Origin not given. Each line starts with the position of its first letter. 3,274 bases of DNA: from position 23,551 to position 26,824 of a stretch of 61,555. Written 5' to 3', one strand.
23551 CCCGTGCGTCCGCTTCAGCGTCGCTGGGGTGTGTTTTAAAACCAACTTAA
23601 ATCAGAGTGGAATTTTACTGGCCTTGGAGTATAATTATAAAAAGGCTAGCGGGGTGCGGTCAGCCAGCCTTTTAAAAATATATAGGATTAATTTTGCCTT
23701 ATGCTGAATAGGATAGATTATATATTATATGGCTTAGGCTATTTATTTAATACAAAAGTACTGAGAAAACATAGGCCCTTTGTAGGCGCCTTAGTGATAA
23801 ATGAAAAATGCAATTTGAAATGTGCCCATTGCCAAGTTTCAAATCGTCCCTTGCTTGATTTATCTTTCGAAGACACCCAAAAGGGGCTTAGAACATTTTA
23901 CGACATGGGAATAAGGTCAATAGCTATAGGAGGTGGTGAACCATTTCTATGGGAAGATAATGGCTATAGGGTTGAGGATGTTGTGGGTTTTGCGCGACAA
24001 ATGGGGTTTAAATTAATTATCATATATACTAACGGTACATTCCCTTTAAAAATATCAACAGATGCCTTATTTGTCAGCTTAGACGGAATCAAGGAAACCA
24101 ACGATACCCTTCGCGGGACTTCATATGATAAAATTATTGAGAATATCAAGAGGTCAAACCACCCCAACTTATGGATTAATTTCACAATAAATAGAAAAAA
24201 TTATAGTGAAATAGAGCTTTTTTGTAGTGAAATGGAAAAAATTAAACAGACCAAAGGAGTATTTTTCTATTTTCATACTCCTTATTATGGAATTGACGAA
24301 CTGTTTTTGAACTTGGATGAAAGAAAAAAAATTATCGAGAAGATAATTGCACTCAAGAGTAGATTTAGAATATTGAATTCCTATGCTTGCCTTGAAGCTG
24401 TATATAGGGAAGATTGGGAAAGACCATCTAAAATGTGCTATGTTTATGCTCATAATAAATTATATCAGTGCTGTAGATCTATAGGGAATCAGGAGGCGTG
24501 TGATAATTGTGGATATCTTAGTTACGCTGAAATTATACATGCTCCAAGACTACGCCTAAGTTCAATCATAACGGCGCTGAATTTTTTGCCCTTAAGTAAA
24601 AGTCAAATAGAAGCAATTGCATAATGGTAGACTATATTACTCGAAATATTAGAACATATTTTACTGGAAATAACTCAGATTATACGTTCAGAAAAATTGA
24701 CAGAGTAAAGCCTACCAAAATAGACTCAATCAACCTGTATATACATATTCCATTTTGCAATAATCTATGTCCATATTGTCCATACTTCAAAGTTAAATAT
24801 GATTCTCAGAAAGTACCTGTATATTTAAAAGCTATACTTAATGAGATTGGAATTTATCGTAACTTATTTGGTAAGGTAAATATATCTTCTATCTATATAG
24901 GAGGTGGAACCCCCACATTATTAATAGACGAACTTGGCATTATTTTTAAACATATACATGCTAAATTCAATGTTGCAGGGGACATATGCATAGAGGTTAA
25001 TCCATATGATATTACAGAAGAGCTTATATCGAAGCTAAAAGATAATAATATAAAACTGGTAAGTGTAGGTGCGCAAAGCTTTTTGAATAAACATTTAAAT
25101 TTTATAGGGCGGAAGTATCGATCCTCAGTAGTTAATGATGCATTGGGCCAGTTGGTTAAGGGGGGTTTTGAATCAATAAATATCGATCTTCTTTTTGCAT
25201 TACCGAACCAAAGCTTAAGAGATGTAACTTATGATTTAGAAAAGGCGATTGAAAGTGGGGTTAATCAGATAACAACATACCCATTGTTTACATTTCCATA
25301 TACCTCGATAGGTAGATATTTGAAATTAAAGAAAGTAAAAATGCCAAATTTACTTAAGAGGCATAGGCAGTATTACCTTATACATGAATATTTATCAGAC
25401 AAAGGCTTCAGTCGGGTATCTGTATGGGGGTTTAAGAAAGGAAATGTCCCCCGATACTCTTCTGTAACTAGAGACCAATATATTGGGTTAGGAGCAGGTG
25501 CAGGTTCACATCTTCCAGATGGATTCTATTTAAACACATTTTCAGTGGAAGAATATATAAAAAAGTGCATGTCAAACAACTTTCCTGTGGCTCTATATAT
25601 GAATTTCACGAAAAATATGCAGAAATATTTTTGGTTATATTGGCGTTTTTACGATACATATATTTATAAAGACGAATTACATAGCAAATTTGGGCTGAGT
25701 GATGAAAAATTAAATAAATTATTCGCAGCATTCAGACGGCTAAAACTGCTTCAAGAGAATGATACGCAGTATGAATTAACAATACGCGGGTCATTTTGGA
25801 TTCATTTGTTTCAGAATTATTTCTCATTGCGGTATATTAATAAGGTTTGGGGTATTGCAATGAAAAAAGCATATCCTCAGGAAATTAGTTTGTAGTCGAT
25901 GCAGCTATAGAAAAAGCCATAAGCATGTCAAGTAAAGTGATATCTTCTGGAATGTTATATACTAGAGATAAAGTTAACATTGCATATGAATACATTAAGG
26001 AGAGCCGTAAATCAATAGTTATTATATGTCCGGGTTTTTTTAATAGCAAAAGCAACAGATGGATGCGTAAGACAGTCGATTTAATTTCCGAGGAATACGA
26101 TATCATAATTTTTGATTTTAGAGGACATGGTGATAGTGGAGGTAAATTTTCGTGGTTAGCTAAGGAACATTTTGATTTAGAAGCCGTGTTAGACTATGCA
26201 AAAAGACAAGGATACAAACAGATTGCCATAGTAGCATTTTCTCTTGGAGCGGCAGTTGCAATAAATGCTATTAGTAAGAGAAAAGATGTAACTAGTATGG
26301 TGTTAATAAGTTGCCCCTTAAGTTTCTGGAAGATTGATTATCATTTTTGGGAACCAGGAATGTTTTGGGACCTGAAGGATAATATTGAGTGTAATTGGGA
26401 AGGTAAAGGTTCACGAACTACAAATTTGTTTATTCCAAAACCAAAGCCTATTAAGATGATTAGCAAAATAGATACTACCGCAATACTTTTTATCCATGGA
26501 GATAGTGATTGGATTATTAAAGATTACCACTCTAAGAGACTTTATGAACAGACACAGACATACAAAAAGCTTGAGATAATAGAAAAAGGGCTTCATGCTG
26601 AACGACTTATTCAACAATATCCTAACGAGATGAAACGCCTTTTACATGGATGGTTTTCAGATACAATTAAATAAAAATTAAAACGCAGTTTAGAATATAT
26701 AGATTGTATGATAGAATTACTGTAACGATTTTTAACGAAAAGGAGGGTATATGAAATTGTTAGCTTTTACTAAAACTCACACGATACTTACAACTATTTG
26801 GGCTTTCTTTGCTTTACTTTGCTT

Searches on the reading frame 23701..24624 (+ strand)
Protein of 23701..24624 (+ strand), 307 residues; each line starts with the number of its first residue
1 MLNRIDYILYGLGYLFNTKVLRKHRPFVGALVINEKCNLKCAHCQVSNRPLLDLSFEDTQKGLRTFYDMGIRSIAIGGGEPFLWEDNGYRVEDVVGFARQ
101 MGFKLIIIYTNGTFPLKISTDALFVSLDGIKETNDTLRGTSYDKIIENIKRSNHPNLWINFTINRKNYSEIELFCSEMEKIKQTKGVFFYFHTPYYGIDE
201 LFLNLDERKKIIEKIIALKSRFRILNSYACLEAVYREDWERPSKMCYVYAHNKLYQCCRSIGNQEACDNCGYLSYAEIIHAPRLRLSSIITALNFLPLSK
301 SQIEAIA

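Call 71: search_protein_families(library=pfam, max_evalue=0.00001, proteins=[window:23701-24624:+])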
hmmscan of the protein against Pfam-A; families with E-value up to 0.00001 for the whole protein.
window:23701-24624:+ (307 aa): 1 family
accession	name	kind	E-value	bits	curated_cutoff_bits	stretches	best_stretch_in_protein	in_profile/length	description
PF04055.27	Radical_SAM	-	8.9e-13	49.2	29.5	1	33-151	3-135/166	Radical SAM superfamily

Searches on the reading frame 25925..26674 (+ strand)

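Call 71: search_protein_families(library=pfam, max_evalue=0.00001, proteins=[window:25925-26674:+])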
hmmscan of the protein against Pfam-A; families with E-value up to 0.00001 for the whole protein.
window:25925-26674:+ (249 aa): 4 families
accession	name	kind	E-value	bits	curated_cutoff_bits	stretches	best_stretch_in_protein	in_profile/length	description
PF12146.15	Hydrolase_4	-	4.1e-18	66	27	1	28-131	3-110/239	Serine aminopeptidase, S33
PF00561.26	Abhydrolase_1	-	5.5e-16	59.4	25.8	1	31-150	2-124/245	alpha/beta hydrolase fold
PF12697.13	Abhydrolase_6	-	6.7e-09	37.2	26.3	1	32-139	1-103/217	Alpha/beta hydrolase family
PF02129.25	Peptidase_S15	-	1.4e-06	28.6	23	0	47-148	41-144/262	X-Pro dipeptidyl-peptidase (S15 family)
